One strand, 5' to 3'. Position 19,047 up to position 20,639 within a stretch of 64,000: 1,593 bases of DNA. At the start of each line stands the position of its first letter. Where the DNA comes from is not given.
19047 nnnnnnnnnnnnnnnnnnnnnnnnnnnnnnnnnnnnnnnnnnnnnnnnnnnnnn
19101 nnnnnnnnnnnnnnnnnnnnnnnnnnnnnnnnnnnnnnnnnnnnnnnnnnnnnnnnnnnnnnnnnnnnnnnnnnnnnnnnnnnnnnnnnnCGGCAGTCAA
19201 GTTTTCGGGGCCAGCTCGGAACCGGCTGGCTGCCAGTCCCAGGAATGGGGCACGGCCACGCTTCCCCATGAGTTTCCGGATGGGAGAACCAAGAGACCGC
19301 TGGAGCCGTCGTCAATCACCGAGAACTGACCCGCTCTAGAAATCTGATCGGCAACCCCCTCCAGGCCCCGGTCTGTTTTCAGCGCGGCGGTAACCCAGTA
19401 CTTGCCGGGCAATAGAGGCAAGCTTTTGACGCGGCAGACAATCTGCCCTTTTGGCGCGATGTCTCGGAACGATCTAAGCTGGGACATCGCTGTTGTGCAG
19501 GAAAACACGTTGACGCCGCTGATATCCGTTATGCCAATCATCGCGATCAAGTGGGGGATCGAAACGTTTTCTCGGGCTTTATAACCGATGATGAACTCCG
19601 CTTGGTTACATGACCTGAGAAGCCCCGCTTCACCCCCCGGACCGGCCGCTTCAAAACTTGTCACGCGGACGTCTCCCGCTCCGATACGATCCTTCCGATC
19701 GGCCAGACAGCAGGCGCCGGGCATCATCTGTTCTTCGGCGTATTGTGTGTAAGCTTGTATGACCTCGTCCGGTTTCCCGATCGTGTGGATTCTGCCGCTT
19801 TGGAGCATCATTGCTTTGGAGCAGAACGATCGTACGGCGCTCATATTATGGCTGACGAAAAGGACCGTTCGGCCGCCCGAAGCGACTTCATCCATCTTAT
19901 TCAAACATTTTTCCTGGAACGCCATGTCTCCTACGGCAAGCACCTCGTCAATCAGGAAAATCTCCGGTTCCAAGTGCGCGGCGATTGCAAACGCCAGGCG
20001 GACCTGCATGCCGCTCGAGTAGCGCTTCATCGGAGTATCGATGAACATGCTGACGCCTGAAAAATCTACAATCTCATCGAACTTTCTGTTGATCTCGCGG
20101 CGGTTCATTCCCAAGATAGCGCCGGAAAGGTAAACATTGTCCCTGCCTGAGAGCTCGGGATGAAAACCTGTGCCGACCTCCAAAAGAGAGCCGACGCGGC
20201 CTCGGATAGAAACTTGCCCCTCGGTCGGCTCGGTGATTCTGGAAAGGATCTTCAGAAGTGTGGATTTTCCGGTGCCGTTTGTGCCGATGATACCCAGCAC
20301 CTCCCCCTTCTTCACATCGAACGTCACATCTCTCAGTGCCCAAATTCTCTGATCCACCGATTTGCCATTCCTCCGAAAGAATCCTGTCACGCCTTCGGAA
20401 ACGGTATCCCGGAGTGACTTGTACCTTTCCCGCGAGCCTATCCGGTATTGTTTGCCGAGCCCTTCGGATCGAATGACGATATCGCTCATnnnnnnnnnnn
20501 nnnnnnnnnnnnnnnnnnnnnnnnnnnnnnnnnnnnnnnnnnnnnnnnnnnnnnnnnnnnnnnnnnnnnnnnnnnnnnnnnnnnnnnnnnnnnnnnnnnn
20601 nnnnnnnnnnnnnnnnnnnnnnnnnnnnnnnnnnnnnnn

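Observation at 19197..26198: KpsS/KpsC-like (Kdo-transferase family) enzyme between wzt and a CMP-nonulosonate synthetase; possible non-Kdo chain-terminating cap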

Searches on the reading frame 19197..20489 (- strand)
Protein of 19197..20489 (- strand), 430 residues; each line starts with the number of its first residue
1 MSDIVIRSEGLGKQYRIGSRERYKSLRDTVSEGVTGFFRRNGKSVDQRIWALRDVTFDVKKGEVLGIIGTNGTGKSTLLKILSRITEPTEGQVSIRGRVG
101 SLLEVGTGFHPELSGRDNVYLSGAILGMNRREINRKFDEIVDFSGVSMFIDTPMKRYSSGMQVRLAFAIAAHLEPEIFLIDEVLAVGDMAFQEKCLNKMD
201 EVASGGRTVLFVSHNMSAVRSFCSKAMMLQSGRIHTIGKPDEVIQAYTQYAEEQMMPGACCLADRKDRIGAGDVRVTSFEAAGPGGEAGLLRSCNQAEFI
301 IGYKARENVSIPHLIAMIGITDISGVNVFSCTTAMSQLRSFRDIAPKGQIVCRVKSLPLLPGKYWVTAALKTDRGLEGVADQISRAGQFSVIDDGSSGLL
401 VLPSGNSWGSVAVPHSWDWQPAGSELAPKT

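Call 4: search_protein_families(library=pfam, proteins=[window:19197-20489:-], max_evalue=0.01)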
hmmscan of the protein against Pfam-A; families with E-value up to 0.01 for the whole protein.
window:19197-20489:- (430 aa): 5 families
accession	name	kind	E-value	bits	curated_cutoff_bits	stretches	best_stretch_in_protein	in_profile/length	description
PF00005.33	ABC_tran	-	1.9e-22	80.8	25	1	52-183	1-135/137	ABC transporter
PF14524.12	Wzt_C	-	1.5e-12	48.1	30.4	1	266-396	2-134/143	Wzt C-terminal domain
PF13304.12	AAA_21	-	4.2e-05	24.2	27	1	66-85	3-22/304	AAA domain, putative AbiEii toxin, Type IV TA system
PF13555.12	AAA_29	-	0.0031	17.7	27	1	55-79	15-39/61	P-loop containing region of AAA domain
PF00004.35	AAA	-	0.0077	17.1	21.2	0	67-209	3-104/131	ATPase family associated with various cellular activities (AAA)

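Call 5: search_protein_families(library=ncbifam, proteins=[window:19197-20489:-], max_evalue=0.01)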
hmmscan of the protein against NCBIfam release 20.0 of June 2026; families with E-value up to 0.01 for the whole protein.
window:19197-20489:- (430 aa): 185 families (the best 25 are shown)
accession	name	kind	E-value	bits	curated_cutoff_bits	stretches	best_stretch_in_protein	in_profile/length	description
NF010065.0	PRK13545.1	equivalog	8.7e-63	212.8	538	1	34-252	24-239/549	teichoic acids export protein ATP-binding subunit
NF050108.1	galactan_ABC_ATP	equivalog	4.6e-55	186.5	400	1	24-248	18-241/244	galactan export ABC transporter ATP-binding subunit Wzt/RfbE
NF010066.0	PRK13546.1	equivalog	9.2e-53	179.3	320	1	44-252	32-239/264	teichoic acids export ABC transporter ATP-binding subunit TagH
TIGR01188.1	drrA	subfamily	1.1e-32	113.6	312.45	1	49-244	6-212/302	daunorubicin resistance ABC transporter, ATP-binding protein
TIGR04521.1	ECF_ATPase_2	equivalog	4.2e-28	98.2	330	2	124-256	111-245/279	energy-coupling factor transporter ATPase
TIGR04520.1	ECF_ATPase_1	equivalog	4.9e-25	88.5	315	2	126-252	106-232/269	energy-coupling factor transporter ATPase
TIGR01186.1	proV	subfamily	1e-24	87.4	326.6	1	51-246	8-220/363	betaine/proline/choline family ABC transporter ATP-binding protein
NF010068.0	PRK13548.1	equivalog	1.8e-24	86.2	261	2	52-98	21-67/261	heme ABC transporter ATP-binding protein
NF040933.2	ABC_arch_GlcV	equivalog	2.5e-24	85.8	450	2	110-246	95-232/357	glucose ABC transporter ATP-binding protein GlcV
TIGR02673.1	FtsE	equivalog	1.5e-23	83.6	264.85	2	43-98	9-64/214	cell division ATP-binding protein FtsE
TIGR01846.1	type_I_sec_HlyB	subfamily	1.4e-22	79.8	725.55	2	157-252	594-687/694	type I secretion system permease/ATPase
TIGR03005.1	ectoine_ehuA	equivalog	2.1e-22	79.6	345.4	2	95-247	85-238/252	ectoine/hydroxyectoine ABC transporter ATP-binding protein EhuA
TIGR01166.1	cbiO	subfamily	3.5e-22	78.8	211.8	2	50-98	6-54/190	cobalt ABC transporter, ATP-binding protein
NF040840.2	tungstate_WtpC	equivalog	5.3e-22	78.6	440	1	46-245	10-220/347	tungstate ABC transporter ATP-binding protein WtpC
TIGR01288.1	nodI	equivalog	5.4e-22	78.2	424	1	52-245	20-224/303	nodulation factor ABC transporter ATP-binding protein NodI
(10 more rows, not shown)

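Call 19: list_cluster_members(proteins=[P0001, window:19197-20489:-, window:25158-26198:-])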
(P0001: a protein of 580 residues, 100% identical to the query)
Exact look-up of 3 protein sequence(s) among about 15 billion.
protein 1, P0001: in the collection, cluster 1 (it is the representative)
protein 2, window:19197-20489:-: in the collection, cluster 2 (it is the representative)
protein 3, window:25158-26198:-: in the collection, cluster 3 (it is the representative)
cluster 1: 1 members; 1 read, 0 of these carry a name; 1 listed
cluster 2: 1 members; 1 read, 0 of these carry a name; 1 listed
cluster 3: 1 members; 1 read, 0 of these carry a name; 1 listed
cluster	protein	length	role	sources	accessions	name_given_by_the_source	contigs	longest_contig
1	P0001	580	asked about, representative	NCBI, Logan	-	-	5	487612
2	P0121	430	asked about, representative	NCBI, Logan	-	-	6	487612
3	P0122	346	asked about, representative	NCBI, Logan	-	-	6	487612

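Call 33: search_solved_structures(query=window:19197-20489:-, max_evalue=0.001, show_alignments=0)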
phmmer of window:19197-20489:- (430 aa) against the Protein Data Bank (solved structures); distinct sequences matched with E-value up to 0.001: 532 (the best 60 are shown).
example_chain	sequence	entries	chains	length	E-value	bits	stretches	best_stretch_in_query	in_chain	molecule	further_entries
8dku_A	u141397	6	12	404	2e-69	237.6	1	43-371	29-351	ABC transporter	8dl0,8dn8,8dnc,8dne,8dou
7k2t_A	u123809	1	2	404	5.2e-69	236.3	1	43-371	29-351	ABC transporter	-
6amx_A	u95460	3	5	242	3.8e-67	230.1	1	43-249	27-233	ABC transporter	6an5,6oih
6m96_A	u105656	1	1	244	9.9e-67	228.7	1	43-249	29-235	ABC transporter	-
6jbh_A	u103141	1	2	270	3.8e-56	193.9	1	41-254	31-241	TarH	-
7dd0_A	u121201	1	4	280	5.8e-52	180.1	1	44-250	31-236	Teichoic acids export ATP-binding protein TagH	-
9qhw_C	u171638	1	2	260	7.3e-47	163.3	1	34-248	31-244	ABC transporter ATP-binding protein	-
9qfx_C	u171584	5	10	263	7.4e-47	163.3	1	34-248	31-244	ABC transporter ATP-binding protein | Probable o-antigen/lipopolysaccharide transport ATP-binding protein ABC transporter RfbE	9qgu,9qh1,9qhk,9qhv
9qhx_C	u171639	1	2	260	1.9e-46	162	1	34-248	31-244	ABC transporter ATP-binding protein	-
9qhj_C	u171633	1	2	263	1.9e-46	161.9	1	34-248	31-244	Probable o-antigen/lipopolysaccharide transport ATP-binding protein ABC transporter RfbE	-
9cfl_B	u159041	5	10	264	2.5e-45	158.3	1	46-251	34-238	Teichoic acids export ATP-binding protein TagH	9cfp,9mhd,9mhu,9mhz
8tsi_A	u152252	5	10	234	1e-29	106.8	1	48-241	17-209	ABC transporter ATP-binding protein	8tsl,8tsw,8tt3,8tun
8tsh_A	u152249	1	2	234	2.7e-29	105.4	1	48-241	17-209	ABC transporter ATP-binding protein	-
8edw_A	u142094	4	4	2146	1.3e-24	90.1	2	45-243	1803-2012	Phospholipid-transporting ATPase ABCA7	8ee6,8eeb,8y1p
7qkr_A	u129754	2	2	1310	2.6e-24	89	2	50-253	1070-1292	Plasma membrane ATP-binding cassette transporter required for the export of a-factor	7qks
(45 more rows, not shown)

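Call 52: find_homologous_proteins(query=window:19197-20489:-, max_evalue=1e-30)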
Query window:19197-20489:- (430 aa): 8000 proteins with E <= 1e-30 among 8000 candidates; the best 120 are listed.
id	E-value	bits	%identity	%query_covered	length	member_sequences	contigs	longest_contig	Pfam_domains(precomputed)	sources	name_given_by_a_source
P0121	2.2e-285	964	100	100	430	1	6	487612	PF14524.13,PF00005.34,PF13304.13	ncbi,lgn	-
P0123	1.3e-182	625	67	99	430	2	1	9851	PF14524.13,PF00005.34,PF13304.13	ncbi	-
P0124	1.5e-177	609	63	100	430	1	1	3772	PF14524.13,PF00005.34,PF13304.13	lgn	-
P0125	2.4e-169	582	63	97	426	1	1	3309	PF14524.13,PF00005.34,PF13304.13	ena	-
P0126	3.2e-167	575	62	98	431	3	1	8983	PF14524.13,PF00005.34,PF13304.13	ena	-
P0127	1.9e-150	519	58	98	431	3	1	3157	PF14524.13,PF00005.34,PF13304.13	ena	-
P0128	3.1e-145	502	55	98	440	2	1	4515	PF14524.13,PF00005.34,PF13304.13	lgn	-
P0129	4.7e-139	482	53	97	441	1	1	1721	PF14524.13,PF00005.34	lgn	-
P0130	2.0e-137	476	54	98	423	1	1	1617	PF14524.13,PF00005.34,PF13304.13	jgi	-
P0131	4.5e-137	475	53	99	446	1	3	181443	PF00005.34,PF13304.13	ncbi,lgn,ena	-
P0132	1.6e-132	460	53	98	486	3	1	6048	PF14524.13,PF00005.34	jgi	jgi:lipopolysaccharide transport system ATP-binding protein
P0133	3.5e-131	456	53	98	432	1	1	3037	PF14524.13,PF00005.34,PF13304.13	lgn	-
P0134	3.5e-125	436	52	97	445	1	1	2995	PF14524.13,PF00005.34,PF13304.13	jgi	jgi:lipopolysaccharide transport system ATP-binding protein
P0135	1.5e-120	421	51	98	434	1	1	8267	PF14524.13,PF00005.34,PF13304.13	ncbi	-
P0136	1.4e-118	414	53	89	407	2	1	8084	PF14524.13,PF00005.34,PF13304.13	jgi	-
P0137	2.2e-115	404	51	98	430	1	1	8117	PF14524.13,PF00005.34,PF13304.13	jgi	jgi:lipopolysaccharide transport system ATP-binding protein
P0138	2.4e-115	404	50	91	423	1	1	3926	PF14524.13,PF00005.34,PF13304.13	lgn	-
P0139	1.6e-114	401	50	97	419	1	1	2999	PF14524.13,PF00005.34,PF13304.13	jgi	jgi:lipopolysaccharide transport system ATP-binding protein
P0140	5.7e-114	399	50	94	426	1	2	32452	PF14524.13,PF00005.34,PF13304.13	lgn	-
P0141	8.9e-114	399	50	99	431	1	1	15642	PF14524.13,PF00005.34,PF13304.13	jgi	-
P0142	2.2e-113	397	50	97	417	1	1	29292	PF14524.13,PF00005.34,PF13304.13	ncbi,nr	ncbi:MAG: ABC transporter ATP-binding protein [Anaerolineales bacterium]|nr:ABC transporter ATP-bind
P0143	4.3e-113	396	53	87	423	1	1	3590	PF14524.13,PF00005.34,PF13304.13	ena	-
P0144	6.5e-113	396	50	97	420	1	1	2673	PF14524.13,PF00005.34,PF13304.13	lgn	-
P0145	7.3e-113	396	51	91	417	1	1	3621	PF14524.13,PF00005.34,PF13304.13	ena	-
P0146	1.2e-112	395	50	91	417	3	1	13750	PF14524.13,PF00005.34,PF13304.13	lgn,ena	-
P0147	2.3e-112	394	49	97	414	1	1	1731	PF14524.13,PF00005.34,PF13304.13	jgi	-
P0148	2.5e-112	394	49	97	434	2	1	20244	PF14524.13,PF00005.34,PF13304.13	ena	-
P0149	3.1e-112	394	50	97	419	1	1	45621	PF14524.13,PF00005.34,PF13304.13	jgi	jgi:homopolymeric O-antigen transport system ATP-binding protein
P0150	4.7e-112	393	52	91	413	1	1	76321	PF14524.13,PF00005.34,PF13304.13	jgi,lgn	jgi:lipopolysaccharide transport system ATP-binding protein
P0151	9.1e-112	392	49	97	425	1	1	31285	PF14524.13,PF00005.34,PF13304.13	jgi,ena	-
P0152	1.1e-111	392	50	95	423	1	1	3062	PF14524.13,PF00005.34,PF13304.13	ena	-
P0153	1.3e-111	391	46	97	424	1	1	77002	PF14524.13,PF00005.34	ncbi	-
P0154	2.5e-111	391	50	97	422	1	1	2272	PF14524.13,PF00005.34,PF13304.13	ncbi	-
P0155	7.0e-111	389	48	97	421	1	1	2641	PF14524.13,PF00005.34,PF13304.13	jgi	jgi:lipopolysaccharide transport system ATP-binding protein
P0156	7.7e-111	389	49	97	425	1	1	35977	PF14524.13,PF00005.34,PF13304.13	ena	-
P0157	9.4e-111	389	50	97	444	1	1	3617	PF14524.13,PF00005.34,PF13304.13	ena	-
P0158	1.1e-110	388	49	98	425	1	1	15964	PF14524.13,PF00005.34,PF13304.13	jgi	jgi:lipopolysaccharide transport system ATP-binding protein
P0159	1.2e-110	388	49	97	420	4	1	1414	PF14524.13,PF00005.34,PF13304.13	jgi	-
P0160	1.2e-110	388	49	97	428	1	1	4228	PF14524.13,PF00005.34,PF13304.13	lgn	-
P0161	1.5e-110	388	46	98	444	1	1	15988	PF14524.13,PF00005.34,PF13304.13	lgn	-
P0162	1.5e-110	388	48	97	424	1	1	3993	PF14524.13,PF00005.34,PF13304.13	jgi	-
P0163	1.5e-110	388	47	99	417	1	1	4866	PF14524.13,PF00005.34,PF13304.13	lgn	-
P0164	1.8e-110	388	51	85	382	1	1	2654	PF14524.13,PF00005.34,PF13304.13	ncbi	ncbi:MAG: ABC transporter ATP-binding protein, partial [Thermoplasmatales archaeon]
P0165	2.0e-110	388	49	97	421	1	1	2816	PF14524.13,PF00005.34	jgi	jgi:homopolymeric O-antigen transport system ATP-binding protein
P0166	2.0e-110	388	52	86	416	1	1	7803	PF14524.13,PF00005.34,PF13304.13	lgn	-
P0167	2.3e-110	387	46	99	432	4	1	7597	PF14524.13,PF00005.34,PF13304.13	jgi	jgi:lipopolysaccharide transport system ATP-binding protein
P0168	2.7e-110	387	48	97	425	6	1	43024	PF14524.13,PF00005.34,PF13304.13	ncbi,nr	ncbi:MAG: ABC transporter ATP-binding protein [Anaerolineae bacterium]|nr:ABC transporter ATP-bindin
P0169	2.7e-110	387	48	97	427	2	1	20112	PF14524.13,PF00005.34,PF13304.13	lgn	-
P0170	2.9e-110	387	49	98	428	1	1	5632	PF14524.13,PF00005.34,PF13304.13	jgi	jgi:lipopolysaccharide transport system ATP-binding protein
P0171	3.5e-110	387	49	96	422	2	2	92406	PF14524.13,PF00005.34,PF13304.13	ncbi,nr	ncbi:MAG TPA: ABC transporter ATP-binding protein [Candidatus Kapabacteria bacterium]|nr:ABC transpo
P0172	5.1e-110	386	49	97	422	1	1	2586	PF14524.13,PF00005.34,PF13304.13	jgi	-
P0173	5.8e-110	386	48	99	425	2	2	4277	PF14524.13,PF00005.34,PF13304.13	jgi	jgi:lipopolysaccharide transport system ATP-binding protein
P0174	6.1e-110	386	49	98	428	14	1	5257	PF14524.13,PF00005.34,PF13304.13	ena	-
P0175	6.2e-110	386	48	97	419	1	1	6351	PF14524.13,PF00005.34,PF13304.13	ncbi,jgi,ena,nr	ncbi:MAG TPA: ABC transporter ATP-binding protein [Anaerolineae bacterium]|nr:ABC transporter ATP-bi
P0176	7.3e-110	386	48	98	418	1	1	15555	PF14524.13,PF00005.34,PF13304.13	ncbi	ncbi:ABC transporter ATP-binding protein [Chloroflexota bacterium]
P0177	7.7e-110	386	47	98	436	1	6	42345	PF14524.13,PF00005.34,PF13304.13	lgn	-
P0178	1.3e-109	385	48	97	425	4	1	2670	PF14524.13,PF00005.34,PF13304.13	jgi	jgi:lipopolysaccharide transport system ATP-binding protein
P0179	1.3e-109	385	49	97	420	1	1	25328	PF14524.13,PF00005.34,PF13304.13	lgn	-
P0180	1.6e-109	385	48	98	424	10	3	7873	PF14524.13,PF00005.34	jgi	jgi:homopolymeric O-antigen transport system ATP-binding protein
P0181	1.6e-109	385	48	97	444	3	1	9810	PF14524.13,PF00005.34,PF13304.13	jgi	jgi:lipopolysaccharide transport system ATP-binding protein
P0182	2.0e-109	384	46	99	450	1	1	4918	PF14524.13,PF00005.34,PF13304.13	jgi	-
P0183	2.3e-109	384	47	97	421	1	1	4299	PF14524.13,PF00005.34,PF13304.13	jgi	jgi:lipopolysaccharide transport system ATP-binding protein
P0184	2.3e-109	384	49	97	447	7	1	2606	PF14524.13,PF00005.34,PF13304.13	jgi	jgi:lipopolysaccharide transport system ATP-binding protein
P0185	2.3e-109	384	48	97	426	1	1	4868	PF14524.13,PF00005.34,PF13304.13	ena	-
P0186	2.8e-109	384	51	91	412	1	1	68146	PF14524.13,PF00005.34,PF13304.13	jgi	jgi:homopolymeric O-antigen transport system ATP-binding protein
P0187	2.9e-109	384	47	97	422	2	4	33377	PF14524.13,PF00005.34,PF13304.13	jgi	jgi:lipopolysaccharide transport system ATP-binding protein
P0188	3.2e-109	384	48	98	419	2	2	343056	PF14524.13,PF00005.34,PF13304.13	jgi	jgi:lipopolysaccharide transport system ATP-binding protein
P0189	3.5e-109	384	48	97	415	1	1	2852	PF14524.13,PF00005.34,PF13304.13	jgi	jgi:lipopolysaccharide transport system ATP-binding protein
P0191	3.5e-109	383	50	87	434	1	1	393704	PF14524.13,PF00005.34,PF13304.13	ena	-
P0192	4.4e-109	383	47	98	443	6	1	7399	PF14524.13,PF00005.34,PF13304.13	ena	-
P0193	4.6e-109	383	50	98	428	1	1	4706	PF14524.13,PF00005.34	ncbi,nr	ncbi:ABC transporter ATP-binding protein [Candidatus Bipolaricaulota bacterium]|nr:ABC transporter A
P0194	8.8e-109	382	49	97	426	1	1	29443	PF14524.13,PF00005.34,PF13304.13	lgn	-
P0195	8.9e-109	382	49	100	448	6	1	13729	PF14524.13,PF00005.34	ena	-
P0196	1.2e-108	382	48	97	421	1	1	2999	PF14524.13,PF00005.34,PF13304.13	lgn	-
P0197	1.2e-108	382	47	98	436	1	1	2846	PF14524.13,PF00005.34,PF13304.13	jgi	jgi:lipopolysaccharide transport system ATP-binding protein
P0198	1.4e-108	382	52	86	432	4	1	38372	PF14524.13,PF00005.34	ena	-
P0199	2.0e-108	381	48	100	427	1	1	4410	PF14524.13,PF00005.34,PF13304.13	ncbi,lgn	-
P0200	2.0e-108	381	49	98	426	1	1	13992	PF14524.13,PF00005.34,PF13304.13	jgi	-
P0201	2.0e-108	381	48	97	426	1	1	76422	PF14524.13,PF00005.34,PF13304.13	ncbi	-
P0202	2.2e-108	381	49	96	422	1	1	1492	PF14524.13,PF00005.34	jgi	jgi:lipopolysaccharide transport system ATP-binding protein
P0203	2.5e-108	381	48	98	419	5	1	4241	PF14524.13,PF00005.34,PF13304.13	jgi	jgi:lipopolysaccharide transport system ATP-binding protein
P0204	2.5e-108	381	48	98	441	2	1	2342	PF14524.13,PF00005.34,PF13304.13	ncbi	-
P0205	2.7e-108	381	50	97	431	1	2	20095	PF14524.13,PF00005.34,PF13304.13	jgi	jgi:lipopolysaccharide transport system ATP-binding protein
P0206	4.0e-108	380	48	99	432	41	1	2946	PF14524.13,PF00005.34,PF13304.13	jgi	jgi:lipopolysaccharide transport system ATP-binding protein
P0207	4.3e-108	380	48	97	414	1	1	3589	PF14524.13,PF00005.34,PF13304.13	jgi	jgi:lipopolysaccharide transport system ATP-binding protein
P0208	4.8e-108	380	47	97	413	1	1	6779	PF14524.13,PF00005.34,PF13304.13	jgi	jgi:lipopolysaccharide transport system ATP-binding protein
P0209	5.4e-108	380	48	97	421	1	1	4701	PF14524.13,PF00005.34,PF13304.13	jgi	jgi:lipopolysaccharide transport system ATP-binding protein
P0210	5.8e-108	379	47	97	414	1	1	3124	PF14524.13,PF00005.34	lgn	-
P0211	6.3e-108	379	51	86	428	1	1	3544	PF14524.13,PF00005.34,PF13304.13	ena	-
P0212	6.7e-108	379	48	97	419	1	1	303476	PF14524.13,PF00005.34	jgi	jgi:lipopolysaccharide transport system ATP-binding protein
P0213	8.1e-108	379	58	75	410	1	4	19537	PF14524.13,PF00005.34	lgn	-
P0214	9.8e-108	379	49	97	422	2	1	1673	PF14524.13,PF00005.34,PF13304.13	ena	-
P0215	1.0e-107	379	49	97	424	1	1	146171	PF14524.13,PF00005.34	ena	-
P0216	1.1e-107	379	48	97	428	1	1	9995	PF14524.13,PF00005.34,PF13304.13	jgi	jgi:lipopolysaccharide transport system ATP-binding protein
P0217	1.2e-107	378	48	98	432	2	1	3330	PF14524.13,PF00005.34,PF13304.13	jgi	-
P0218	1.2e-107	378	47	99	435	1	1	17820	PF14524.13,PF00005.34,PF13304.13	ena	-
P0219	1.4e-107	378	46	99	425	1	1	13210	PF14524.13,PF00005.34,PF13304.13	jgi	jgi:lipopolysaccharide transport system ATP-binding protein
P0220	1.4e-107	378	48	98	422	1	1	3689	PF14524.13,PF00005.34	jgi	jgi:lipopolysaccharide transport system ATP-binding protein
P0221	1.6e-107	378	49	97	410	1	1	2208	PF14524.13,PF00005.34,PF13304.13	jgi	jgi:lipopolysaccharide transport system ATP-binding protein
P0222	1.7e-107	378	45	100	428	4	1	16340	PF14524.13,PF00005.34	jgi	jgi:lipopolysaccharide transport system ATP-binding protein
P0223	1.7e-107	378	48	97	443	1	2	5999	PF14524.13,PF00005.34,PF13304.13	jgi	jgi:lipopolysaccharide transport system ATP-binding protein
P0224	1.8e-107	378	49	97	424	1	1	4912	PF14524.13,PF00005.34,PF13304.13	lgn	-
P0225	1.8e-107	378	51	91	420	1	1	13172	PF14524.13,PF00005.34,PF13304.13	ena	-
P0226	2.0e-107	378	50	89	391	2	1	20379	PF14524.13,PF00005.34,PF13304.13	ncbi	-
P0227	2.1e-107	378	49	91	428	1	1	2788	PF14524.13,PF00005.34,PF13304.13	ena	-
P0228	2.1e-107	378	46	98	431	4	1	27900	PF14524.13,PF00005.34,PF13304.13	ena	-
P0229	2.2e-107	378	48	97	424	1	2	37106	PF14524.13,PF00005.34,PF13304.13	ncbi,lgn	-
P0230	2.4e-107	377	48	98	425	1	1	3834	PF14524.13,PF00005.34,PF13304.13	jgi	jgi:lipopolysaccharide transport system ATP-binding protein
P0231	2.8e-107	377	48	97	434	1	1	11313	PF14524.13,PF00005.34,PF13304.13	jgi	jgi:lipopolysaccharide transport system ATP-binding protein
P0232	3.0e-107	377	47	97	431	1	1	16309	PF14524.13,PF00005.34,PF13304.13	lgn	-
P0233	3.0e-107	377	48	98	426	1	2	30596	PF14524.13,PF00005.34,PF13304.13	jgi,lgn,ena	jgi:lipopolysaccharide transport system ATP-binding protein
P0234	3.3e-107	377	49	97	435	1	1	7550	PF14524.13,PF00005.34,PF13304.13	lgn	-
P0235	3.3e-107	377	49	100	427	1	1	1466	PF14524.13,PF00005.34,PF13304.13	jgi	jgi:lipopolysaccharide transport system ATP-binding protein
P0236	3.5e-107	377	48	98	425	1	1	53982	PF14524.13,PF00005.34,PF13304.13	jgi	jgi:lipopolysaccharide transport system ATP-binding protein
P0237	3.6e-107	377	48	97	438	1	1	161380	PF14524.13,PF00005.34,PF13304.13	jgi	jgi:lipopolysaccharide transport system ATP-binding protein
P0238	3.9e-107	377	47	99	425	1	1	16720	PF14524.13,PF00005.34,PF13304.13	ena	-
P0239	4.5e-107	377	48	97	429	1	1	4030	PF14524.13,PF00005.34,PF13304.13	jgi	jgi:lipopolysaccharide transport system ATP-binding protein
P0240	4.6e-107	377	48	97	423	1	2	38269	PF14524.13,PF00005.34,PF13304.13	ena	-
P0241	4.8e-107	376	48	98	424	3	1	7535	PF14524.13,PF00005.34,PF13304.13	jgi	jgi:lipopolysaccharide transport system ATP-binding protein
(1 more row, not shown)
